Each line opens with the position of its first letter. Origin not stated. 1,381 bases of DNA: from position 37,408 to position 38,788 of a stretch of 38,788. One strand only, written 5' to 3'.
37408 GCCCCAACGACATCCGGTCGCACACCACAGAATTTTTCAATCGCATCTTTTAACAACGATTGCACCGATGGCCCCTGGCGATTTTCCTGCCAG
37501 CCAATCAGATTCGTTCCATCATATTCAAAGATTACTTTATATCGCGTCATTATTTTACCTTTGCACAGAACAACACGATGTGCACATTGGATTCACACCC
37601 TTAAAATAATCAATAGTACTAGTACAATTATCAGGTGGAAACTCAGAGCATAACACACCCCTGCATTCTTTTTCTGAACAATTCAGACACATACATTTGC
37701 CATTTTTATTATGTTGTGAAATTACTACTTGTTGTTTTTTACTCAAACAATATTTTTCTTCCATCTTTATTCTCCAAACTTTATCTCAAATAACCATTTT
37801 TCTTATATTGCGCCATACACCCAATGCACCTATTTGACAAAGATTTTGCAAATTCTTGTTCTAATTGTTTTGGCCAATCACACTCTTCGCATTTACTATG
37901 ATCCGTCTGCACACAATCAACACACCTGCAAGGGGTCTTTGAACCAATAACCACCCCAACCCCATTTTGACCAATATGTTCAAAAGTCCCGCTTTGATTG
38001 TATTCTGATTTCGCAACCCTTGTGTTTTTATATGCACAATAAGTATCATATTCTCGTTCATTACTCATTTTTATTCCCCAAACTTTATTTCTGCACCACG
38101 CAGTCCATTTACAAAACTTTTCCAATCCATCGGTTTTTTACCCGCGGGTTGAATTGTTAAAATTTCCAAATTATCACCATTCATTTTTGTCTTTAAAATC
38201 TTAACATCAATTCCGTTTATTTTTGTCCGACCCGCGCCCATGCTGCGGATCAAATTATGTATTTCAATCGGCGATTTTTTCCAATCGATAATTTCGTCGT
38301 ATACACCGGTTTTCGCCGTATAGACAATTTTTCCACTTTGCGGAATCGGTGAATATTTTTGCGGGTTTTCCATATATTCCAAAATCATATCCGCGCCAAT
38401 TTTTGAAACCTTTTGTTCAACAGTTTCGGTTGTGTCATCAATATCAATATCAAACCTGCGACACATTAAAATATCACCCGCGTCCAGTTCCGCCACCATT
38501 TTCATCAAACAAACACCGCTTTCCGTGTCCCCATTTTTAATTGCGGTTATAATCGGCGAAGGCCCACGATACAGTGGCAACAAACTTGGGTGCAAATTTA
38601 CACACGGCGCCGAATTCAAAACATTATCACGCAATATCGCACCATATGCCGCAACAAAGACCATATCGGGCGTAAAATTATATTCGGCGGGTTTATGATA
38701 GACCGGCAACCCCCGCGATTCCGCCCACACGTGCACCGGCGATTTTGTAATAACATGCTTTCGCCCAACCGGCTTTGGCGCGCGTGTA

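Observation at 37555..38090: Tandem pair of small Cys-rich ORFs wedged between fmt and truA, with a duplicated 23-nt junction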

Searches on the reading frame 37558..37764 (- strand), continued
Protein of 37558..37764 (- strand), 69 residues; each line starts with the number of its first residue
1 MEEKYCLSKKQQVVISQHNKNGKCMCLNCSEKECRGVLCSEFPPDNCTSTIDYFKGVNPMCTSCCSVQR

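Call 46: find_encoding_contigs(protein=P0051, flank=3000, max_places=3)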
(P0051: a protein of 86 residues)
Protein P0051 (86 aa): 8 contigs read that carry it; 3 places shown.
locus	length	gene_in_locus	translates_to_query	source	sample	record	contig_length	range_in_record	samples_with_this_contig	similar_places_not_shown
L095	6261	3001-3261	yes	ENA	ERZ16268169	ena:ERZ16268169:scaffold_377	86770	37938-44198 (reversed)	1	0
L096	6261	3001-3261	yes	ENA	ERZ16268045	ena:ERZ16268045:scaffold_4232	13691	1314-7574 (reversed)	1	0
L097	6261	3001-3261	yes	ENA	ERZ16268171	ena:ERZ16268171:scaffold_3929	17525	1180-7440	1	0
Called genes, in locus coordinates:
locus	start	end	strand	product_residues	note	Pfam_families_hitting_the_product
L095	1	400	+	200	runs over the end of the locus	PF12710:HAD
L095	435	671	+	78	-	-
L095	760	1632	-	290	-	PF02646:RmuC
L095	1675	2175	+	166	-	PF01327:Pep_deformylase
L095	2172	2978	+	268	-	PF00551:Formyl_trans_N, PF02911:Formyl_trans_C (weak)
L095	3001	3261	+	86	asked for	-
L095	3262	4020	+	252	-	PF01416:PseudoU_synth_1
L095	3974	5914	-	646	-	PF13567:DUF4131, PF03772:Competence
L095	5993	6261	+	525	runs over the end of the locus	PF06418:CTP_synth_N, PF00117:GATase, PF07722:Peptidase_C26 (faint)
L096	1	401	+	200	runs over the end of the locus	PF12710:HAD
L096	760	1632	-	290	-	PF02646:RmuC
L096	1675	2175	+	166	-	PF01327:Pep_deformylase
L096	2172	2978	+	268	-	PF00551:Formyl_trans_N, PF02911:Formyl_trans_C (weak)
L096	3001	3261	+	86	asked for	-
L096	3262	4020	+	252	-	PF01416:PseudoU_synth_1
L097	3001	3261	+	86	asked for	-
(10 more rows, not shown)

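Call 47: search_protein_families(library=phrogs, proteins=[window:37558-37764:-, P0036], max_evalue=1)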
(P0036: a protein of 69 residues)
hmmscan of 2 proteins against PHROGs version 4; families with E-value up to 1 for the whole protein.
seq(69 aa): 1 family
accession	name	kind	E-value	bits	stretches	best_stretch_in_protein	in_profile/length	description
phrog_27033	-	unknown function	0.87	10.5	1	8-37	156-183/208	-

P0036 (69 aa): 2 families
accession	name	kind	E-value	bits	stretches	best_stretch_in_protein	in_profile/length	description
phrog_27214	-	unknown function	0.027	15.7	1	23-63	10-48/70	-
phrog_4585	-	unknown function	0.72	9.5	1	19-47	484-512/551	-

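Call 48: search_protein_families(library=padloc, proteins=[window:37558-37764:-, P0036], max_evalue=1)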
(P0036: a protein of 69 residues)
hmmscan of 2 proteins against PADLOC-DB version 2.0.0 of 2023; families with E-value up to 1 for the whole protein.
seq(69 aa): 0 families

P0036 (69 aa): 0 families

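Call 50: predict_structure(alignment_id=A6)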
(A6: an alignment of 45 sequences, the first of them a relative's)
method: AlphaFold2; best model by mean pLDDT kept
length: 69 residues; sequences in the alignment: 45
mean_pLDDT: 70.2   pTM: 0.51
mean pLDDT of the five models: 70.2, 69.7, 64.8, 63.2, 58.9
residues with pLDDT >= 90: 0; 70-90: 37; 50-70: 29; < 50: 3
segments of 3 or more residues with pLDDT < 50: none
pLDDT, mean of each block of 10 residues (from residue 1): 67 81 82 63 69 57 72
secondary structure, 60 per line:
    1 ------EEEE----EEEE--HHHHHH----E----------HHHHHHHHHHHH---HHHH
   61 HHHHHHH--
elements in order: E7-10 E15-18 H21-26 H42-53 H57-67

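Call 54: fold_search(model_id=the predicted structure, library=pdb)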
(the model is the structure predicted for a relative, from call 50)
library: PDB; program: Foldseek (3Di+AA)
matches with E <= 10: 0; with E <= 0.001: 0
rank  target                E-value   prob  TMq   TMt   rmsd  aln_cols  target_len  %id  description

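Call 59: fold_search(model_id=the predicted structure, library=viral)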
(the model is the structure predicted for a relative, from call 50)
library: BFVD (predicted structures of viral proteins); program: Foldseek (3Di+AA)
matches with E <= 10: 10; with E <= 0.001: 0
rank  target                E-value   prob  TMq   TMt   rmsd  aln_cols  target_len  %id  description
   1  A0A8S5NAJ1            2.8e+00  0.04  0.24  0.24  11.2        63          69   27  Uncharacterized protein [Phage sp. ctXnn1]
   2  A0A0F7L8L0            6.0e+00  0.03  0.30  0.36   9.0        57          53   19  Uncharacterized protein [uncultured marine virus]
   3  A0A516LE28            6.4e+00  0.03  0.29  0.17   8.3        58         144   17  (no name in the UniProt tables at hand)
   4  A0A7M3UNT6            7.4e+00  0.04  0.25  0.05   8.5        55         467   13  ADP ribosyltransferase domain-containing protein [Pyramimonas orientalis virus]
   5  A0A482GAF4            8.4e+00  0.02  0.27  0.11  10.8        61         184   16  (no name in the UniProt tables at hand)
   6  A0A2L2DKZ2            9.0e+00  0.02  0.21  0.10   4.8        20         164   15  Uncharacterized protein [Acanthamoeba polyphaga mimivirus]
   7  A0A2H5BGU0            9.0e+00  0.02  0.21  0.09  10.1        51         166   22  Uncharacterized protein [Vibrio phage Ceto]
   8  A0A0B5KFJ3            9.0e+00  0.02  0.27  0.04   8.2        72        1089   17  M polyprotein (Fragment) [Xinzhou Spider Virus]
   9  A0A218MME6            9.7e+00  0.03  0.30  0.26   8.5        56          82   12  Uncharacterized protein [uncultured virus]
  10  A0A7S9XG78            9.7e+00  0.02  0.31  0.33   8.6        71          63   15  Uncharacterized protein [Virus NIOZ-UU157]
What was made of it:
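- It shows a beta-hairpin plus helices and has no Foldseek match in PDB or BFVD (calls 50, 54, 59).
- Tried and rejected: Foldseek found no hit in PDB and nothing significant in BFVD (calls 50, 54, 59).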

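Call 79: search_protein_families(library=pfam, proteins=[P0045, P0032, P0049], max_evalue=0.1)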
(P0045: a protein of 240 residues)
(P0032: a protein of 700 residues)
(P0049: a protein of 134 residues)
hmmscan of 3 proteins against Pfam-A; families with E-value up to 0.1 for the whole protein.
P0045 (240 aa): 0 families

P0032 (700 aa): 13 families
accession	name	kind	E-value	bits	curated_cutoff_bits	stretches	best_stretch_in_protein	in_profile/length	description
PF20255.3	DUF6606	-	2.4e-21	76.7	27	0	3-72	146-215/267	Family of unknown function (DUF6606)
PF22947.2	ULD_3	-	9.8e-17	61.5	27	0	53-75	54-76/115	Leucine--tRNA ligase, ubiquitin-like domain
PF23325.1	TPR_28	-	1.9e-10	41.2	27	0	97-139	18-60/185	GBF1-like, tetratrico peptide repeats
PF09683.15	Lactococcin_972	-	5e-09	37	22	0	82-101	8-27/62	Bacteriocin (Lactococcin_972)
PF19884.4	DUF6357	-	1.7e-08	34.3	26.3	0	272-300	159-187/415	Family of unknown function (DUF6357)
PF18543.7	ID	-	4.1e-08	33.9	31.4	0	111-123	32-44/53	Intracellular delivery domain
PF13915.11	DUF4210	-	7.3e-08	33.2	21.2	0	176-205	25-54/73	Domain of unknown function (DUF4210)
PF14031.13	D-ser_dehydrat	-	6.3e-06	27.2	22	0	90-110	8-28/97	Putative serine dehydratase domain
PF14413.11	Thg1C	-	9.2e-06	26.3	26.3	0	112-133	11-32/116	Thg1 C terminal domain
PF14616.11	Rua1_C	-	0.00017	22.3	27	0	290-324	9-41/122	Transcription regulator Rua1, C-terminal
PF17788.7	HypF_C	-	0.0018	19.3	23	0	383-405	78-97/99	HypF Kae1-like domain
PF13149.12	Mfa_like_1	-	0.013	15.9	27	0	309-411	115-206/246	Fimbrillin-like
PF16026.10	MIEAP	-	0.078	13.4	27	0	122-192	51-121/195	Mitochondria-eating protein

P0049 (134 aa): 0 families
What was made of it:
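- P0045 is not recognised as HNH by Pfam (call 79).
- Tried and rejected: The weak hit P0045 is not supported by Pfam (call 79).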

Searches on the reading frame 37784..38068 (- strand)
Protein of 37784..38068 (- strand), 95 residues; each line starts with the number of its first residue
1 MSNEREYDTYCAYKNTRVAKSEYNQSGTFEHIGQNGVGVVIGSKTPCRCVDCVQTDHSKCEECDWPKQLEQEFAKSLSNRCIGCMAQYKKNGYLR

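Call 5: search_protein_families(library=pfam, proteins=[window:37784-38068:-], max_evalue=1)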
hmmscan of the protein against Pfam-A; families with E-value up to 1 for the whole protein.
seq(95 aa): 0 families

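Call 7: search_protein_families(library=ncbifam, proteins=[window:37784-38068:-], max_evalue=10)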
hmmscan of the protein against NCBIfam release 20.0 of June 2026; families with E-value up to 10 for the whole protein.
seq(95 aa): 0 families

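Call 9: find_homologous_proteins(query=window:37784-38068:-, max_evalue=1)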
Query seq(95 aa) (95 aa): 6 proteins with E <= 1 among 6 candidates.
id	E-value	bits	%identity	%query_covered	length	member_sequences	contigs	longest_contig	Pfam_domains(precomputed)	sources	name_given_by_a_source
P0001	4.0e-58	212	96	100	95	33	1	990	-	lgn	-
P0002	1.4e-53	197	92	100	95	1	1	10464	-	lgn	-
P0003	3.0e-47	177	84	100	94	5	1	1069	-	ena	-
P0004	1.3e-41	159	69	100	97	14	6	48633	-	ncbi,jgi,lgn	jgi:hypothetical protein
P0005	4.0e-24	103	83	57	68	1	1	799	-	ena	-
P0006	9.2e-9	53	100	31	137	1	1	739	PF00266.26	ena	-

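Call 13: find_encoding_contigs(protein=P0004, flank=6000, max_places=6)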
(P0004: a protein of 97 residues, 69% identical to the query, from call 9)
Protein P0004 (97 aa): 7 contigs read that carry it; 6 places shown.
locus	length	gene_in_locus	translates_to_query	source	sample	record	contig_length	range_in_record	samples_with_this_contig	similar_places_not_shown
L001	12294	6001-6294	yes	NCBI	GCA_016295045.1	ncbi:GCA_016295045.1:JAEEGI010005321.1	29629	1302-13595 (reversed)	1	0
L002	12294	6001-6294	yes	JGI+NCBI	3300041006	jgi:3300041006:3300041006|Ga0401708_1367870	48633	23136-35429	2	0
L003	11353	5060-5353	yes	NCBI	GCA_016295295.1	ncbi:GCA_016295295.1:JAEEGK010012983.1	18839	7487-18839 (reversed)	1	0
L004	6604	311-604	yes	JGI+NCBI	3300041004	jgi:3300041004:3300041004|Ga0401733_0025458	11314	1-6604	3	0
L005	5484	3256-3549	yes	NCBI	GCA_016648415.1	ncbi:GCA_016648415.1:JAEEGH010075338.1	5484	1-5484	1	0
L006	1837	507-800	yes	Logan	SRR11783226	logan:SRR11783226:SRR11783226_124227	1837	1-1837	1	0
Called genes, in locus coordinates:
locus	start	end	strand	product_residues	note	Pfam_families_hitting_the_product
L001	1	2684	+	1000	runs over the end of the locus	PF00873:ACR_tran, PF03176:MMPL (weak)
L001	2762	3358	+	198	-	PF12710:HAD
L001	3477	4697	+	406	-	PF02646:RmuC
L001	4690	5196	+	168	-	PF01327:Pep_deformylase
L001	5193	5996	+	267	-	PF00551:Formyl_trans_N, PF02911:Formyl_trans_C (faint)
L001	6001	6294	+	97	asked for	-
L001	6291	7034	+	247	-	PF01416:PseudoU_synth_1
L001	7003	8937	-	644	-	PF13567:DUF4131, PF03772:Competence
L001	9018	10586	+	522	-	PF06418:CTP_synth_N, PF00117:GATase, PF07722:Peptidase_C26 (weak)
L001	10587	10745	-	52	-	-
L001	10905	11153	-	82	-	PF10073:GapR_DNA-bd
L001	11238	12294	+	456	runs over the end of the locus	PF00224:PK, PF02887:PK_C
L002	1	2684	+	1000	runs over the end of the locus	PF00873:ACR_tran, PF03176:MMPL (weak)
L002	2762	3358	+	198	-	PF12710:HAD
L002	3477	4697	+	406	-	PF02646:RmuC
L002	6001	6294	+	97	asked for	-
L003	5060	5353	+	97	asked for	-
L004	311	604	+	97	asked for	-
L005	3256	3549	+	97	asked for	-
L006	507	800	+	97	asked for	-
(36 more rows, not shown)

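Call 14: find_encoding_contigs(protein=P0002, flank=6000, max_places=4)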
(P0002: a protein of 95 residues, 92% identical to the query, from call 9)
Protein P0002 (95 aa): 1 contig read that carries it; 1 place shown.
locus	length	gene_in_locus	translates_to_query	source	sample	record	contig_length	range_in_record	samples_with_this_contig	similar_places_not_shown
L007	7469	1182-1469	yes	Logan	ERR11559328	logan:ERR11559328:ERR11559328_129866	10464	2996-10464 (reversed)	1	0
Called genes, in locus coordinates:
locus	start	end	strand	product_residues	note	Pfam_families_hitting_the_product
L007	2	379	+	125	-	?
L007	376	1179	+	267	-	PF00551:Formyl_trans_N, PF02911:Formyl_trans_C (faint)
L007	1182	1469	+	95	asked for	-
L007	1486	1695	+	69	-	-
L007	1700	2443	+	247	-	PF01416:PseudoU_synth_1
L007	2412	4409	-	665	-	PF13567:DUF4131, PF03772:Competence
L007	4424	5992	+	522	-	PF06418:CTP_synth_N, PF00117:GATase, PF07722:Peptidase_C26 (weak)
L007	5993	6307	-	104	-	PF12647:RNHCP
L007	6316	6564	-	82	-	PF10073:GapR_DNA-bd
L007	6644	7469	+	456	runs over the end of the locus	PF00224:PK, PF03328:HpcH_HpaI (weak), PF02887:PK_C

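Call 18: find_encoding_contigs(protein=P0006, flank=3000, max_places=3)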
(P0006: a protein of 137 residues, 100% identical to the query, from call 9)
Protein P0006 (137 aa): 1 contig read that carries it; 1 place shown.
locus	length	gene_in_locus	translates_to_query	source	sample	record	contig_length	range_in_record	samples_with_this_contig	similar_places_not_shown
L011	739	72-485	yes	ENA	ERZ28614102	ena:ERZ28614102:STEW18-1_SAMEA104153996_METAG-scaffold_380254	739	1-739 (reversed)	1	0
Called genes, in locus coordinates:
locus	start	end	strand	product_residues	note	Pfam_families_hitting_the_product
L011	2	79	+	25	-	?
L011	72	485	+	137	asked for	PF00266:Aminotran_5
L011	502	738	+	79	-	?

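Call 47: search_protein_families(library=phrogs, proteins=[window:37784-38068:-], max_evalue=1)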
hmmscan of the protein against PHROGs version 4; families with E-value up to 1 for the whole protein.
seq(95 aa): 2 families
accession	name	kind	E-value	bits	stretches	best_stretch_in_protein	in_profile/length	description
phrog_23183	-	unknown function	0.045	15.1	0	50-85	21-55/67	-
phrog_14230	-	unknown function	0.13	13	1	5-89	25-108/206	-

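Call 48: search_protein_families(library=padloc, proteins=[window:37784-38068:-], max_evalue=1)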
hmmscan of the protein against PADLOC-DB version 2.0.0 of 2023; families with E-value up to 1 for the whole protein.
seq(95 aa): 0 families

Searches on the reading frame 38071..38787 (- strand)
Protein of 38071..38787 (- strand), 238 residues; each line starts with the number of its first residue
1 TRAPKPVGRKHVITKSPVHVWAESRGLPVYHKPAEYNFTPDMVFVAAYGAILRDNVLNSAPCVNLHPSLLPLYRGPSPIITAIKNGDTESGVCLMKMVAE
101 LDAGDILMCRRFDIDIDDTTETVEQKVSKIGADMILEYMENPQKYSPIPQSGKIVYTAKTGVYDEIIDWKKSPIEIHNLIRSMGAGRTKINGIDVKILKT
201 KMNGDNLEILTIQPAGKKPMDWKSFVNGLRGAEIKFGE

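Call 5: search_protein_families(library=pfam, proteins=[window:38071-38787:-], max_evalue=1)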
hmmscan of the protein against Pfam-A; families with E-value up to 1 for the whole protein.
window:38071-38787:- (238 aa): 2 families
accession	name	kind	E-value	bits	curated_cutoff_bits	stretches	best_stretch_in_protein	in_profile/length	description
PF00551.24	Formyl_trans_N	-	6.8e-24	85.1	26.1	1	37-136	77-178/181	Formyl transferase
PF02911.23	Formyl_trans_C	-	2.1e-09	37.9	21.1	2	164-202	6-47/100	Formyl transferase, C-terminal domain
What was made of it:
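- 38071..38788 (-): 3' part of fmt (methionyl-tRNA formyltransferase). It runs off the window end. Its last codons, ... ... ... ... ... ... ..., carry the Shine-Dalgarno sequence of ORF-A. Pfam Formyl_trans_N 6.8e-24 and Formyl_trans_C 2.1e-9 (call 5).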
